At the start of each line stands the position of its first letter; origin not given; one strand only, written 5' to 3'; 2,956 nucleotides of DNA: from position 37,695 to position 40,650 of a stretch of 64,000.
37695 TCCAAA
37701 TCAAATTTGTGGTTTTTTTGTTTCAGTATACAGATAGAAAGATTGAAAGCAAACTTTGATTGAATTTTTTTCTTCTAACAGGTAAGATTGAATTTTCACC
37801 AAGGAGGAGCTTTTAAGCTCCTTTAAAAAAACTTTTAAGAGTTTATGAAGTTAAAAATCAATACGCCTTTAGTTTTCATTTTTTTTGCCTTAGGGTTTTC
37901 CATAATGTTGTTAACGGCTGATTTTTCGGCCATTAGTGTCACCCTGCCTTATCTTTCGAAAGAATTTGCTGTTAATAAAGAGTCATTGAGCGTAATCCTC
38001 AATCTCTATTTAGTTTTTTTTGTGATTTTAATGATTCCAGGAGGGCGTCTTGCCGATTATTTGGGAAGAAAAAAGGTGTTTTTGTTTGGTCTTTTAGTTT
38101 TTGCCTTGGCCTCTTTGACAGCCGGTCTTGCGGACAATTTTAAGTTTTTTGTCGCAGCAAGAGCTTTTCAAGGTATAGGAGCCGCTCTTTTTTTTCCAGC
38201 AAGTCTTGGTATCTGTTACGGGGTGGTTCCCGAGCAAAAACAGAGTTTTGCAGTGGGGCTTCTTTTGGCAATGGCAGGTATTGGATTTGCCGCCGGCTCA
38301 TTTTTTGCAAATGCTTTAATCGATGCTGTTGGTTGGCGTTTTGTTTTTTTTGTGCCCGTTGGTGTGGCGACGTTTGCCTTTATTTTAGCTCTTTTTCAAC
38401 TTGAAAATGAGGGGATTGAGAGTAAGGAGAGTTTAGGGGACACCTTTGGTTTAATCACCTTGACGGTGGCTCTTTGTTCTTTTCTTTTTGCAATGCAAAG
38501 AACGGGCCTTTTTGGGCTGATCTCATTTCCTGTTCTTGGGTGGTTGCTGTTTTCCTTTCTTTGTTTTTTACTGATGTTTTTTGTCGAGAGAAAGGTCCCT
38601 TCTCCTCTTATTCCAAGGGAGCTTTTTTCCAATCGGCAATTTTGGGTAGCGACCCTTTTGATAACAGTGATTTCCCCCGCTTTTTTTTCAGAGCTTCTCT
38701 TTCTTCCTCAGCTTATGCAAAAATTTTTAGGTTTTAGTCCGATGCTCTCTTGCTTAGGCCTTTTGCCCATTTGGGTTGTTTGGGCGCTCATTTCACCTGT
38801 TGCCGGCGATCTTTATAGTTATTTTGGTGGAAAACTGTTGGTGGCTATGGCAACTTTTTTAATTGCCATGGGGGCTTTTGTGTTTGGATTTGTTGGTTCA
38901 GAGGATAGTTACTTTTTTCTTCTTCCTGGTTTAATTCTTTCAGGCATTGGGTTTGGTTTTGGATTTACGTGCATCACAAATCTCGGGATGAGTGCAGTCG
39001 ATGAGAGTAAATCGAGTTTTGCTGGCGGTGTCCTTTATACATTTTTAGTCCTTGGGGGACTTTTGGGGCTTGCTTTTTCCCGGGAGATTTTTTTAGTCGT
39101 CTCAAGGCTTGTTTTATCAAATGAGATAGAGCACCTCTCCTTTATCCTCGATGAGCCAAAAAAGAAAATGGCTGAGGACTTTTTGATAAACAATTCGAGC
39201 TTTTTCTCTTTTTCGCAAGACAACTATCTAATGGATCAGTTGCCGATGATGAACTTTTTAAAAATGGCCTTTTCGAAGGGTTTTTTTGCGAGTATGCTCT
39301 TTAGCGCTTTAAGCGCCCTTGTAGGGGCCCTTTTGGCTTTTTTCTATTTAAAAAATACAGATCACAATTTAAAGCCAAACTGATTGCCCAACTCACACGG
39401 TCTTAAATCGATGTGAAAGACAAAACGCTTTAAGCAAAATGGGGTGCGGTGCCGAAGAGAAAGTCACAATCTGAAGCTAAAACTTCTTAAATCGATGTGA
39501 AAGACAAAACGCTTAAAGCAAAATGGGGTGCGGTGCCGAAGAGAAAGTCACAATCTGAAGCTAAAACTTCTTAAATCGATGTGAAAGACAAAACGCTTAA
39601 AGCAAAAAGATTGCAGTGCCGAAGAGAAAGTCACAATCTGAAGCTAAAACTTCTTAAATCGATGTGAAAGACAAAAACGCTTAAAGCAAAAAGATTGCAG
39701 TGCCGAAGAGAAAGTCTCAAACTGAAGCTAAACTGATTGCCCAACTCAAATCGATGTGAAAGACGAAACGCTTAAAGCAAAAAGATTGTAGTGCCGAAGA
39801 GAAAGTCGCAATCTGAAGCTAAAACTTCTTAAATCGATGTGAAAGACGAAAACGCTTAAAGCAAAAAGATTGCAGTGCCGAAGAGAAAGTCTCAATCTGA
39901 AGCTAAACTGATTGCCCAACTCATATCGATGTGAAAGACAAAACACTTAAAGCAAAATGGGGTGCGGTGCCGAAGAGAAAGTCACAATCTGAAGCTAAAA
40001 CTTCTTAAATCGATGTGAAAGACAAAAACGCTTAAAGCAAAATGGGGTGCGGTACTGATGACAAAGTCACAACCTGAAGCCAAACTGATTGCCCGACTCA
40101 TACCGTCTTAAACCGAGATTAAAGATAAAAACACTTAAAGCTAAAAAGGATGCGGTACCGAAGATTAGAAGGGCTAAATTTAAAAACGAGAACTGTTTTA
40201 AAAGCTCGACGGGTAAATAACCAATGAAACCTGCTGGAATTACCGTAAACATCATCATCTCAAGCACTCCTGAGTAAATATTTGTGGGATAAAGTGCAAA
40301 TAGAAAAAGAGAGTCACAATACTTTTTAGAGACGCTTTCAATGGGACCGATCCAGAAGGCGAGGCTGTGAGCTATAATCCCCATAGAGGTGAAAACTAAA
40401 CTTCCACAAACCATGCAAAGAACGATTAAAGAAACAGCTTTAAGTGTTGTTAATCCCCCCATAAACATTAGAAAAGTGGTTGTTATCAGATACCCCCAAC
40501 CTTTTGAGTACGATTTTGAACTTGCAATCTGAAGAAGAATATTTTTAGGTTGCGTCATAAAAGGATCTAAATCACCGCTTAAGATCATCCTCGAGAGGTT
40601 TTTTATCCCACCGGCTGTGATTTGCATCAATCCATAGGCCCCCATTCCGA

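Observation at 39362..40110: Array of eight tandem copies of a gene's own 3' end between convergent transporter genes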

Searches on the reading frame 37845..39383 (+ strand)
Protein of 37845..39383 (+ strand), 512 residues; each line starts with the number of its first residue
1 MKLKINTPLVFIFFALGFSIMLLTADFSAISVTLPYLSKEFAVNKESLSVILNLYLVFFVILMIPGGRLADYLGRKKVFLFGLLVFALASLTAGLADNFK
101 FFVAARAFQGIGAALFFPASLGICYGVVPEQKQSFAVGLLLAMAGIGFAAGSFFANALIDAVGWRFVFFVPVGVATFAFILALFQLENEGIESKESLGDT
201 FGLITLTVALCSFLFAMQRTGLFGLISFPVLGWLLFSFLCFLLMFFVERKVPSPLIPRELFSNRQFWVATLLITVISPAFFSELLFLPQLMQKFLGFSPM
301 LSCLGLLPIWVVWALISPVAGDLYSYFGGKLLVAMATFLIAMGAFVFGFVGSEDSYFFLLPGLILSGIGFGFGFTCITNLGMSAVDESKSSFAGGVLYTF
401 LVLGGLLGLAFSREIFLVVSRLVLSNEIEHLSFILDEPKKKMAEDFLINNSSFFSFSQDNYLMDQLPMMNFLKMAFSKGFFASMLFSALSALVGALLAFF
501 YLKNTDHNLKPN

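Call 8: search_protein_families(library=pfam, proteins=[window:37845-39383:+])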
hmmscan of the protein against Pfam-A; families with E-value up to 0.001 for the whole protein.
window:37845-39383:+ (512 aa): 3 families
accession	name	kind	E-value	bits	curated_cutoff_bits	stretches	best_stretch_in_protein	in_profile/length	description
PF07690.21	MFS_1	-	4.2e-50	171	33.4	1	17-408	2-346/347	Major Facilitator Superfamily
PF00083.30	Sugar_tr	-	1.2e-06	28.1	22.3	1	49-184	49-190/452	Sugar (and other) transporter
PF05977.19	MFS_3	-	0.00025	20.1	27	1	60-193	59-196/524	Transmembrane secretion effector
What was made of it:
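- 37845..39383 (+): Convergent MFS transporter gene (512 aa) whose last seven codons lie in unit u0. Pfam MFS_1 E=4.2e-50 (call 8).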

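Call 24: list_cluster_members(proteins=[P0001, P0002, window:37845-39383:+])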
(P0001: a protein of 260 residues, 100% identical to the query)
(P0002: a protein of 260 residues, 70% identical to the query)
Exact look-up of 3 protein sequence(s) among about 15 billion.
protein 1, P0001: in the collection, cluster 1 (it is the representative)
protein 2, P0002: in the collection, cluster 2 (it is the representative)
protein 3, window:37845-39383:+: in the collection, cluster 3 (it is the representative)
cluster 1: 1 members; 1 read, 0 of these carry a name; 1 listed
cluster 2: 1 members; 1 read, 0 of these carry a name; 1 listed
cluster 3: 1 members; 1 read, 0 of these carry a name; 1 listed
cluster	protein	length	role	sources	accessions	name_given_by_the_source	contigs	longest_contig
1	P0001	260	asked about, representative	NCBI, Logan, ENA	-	-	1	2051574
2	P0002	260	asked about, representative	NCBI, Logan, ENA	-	-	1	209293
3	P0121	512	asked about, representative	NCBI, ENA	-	-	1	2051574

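Call 42: find_encoding_contigs(protein=window:37845-39383:+, flank=3000, max_places=5)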
Protein window:37845-39383:+ (512 aa): no gene with exactly this product is on record in the collection.

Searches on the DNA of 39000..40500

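Call 50: search_rna_families(source=window, start=39000, end=40500, threshold=evalue, max_evalue=1)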
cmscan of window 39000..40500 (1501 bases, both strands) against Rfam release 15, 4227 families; matches with E-value up to 1: 1.
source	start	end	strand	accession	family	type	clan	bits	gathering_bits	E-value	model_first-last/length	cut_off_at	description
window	39104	39218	+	RF02412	snoR144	Gene; snRNA; snoRNA; HACA-box;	-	22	100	0.21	1-145/145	no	Small nucleolar RNA snoR144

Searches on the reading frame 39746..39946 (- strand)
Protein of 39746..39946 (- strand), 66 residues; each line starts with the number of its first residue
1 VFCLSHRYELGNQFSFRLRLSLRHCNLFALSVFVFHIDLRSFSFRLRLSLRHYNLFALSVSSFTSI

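Call 62: find_encoding_contigs(protein=window:39746-39946:-, flank=3000, max_places=6)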
Protein window:39746-39946:- (66 aa): no gene with exactly this product is on record in the collection.
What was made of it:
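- Tried and rejected: Look-ups of the MFS protein and of the 66-aa ORF inside the array found nothing on record (calls 42, 62), so no second assembly across the array could be obtained.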
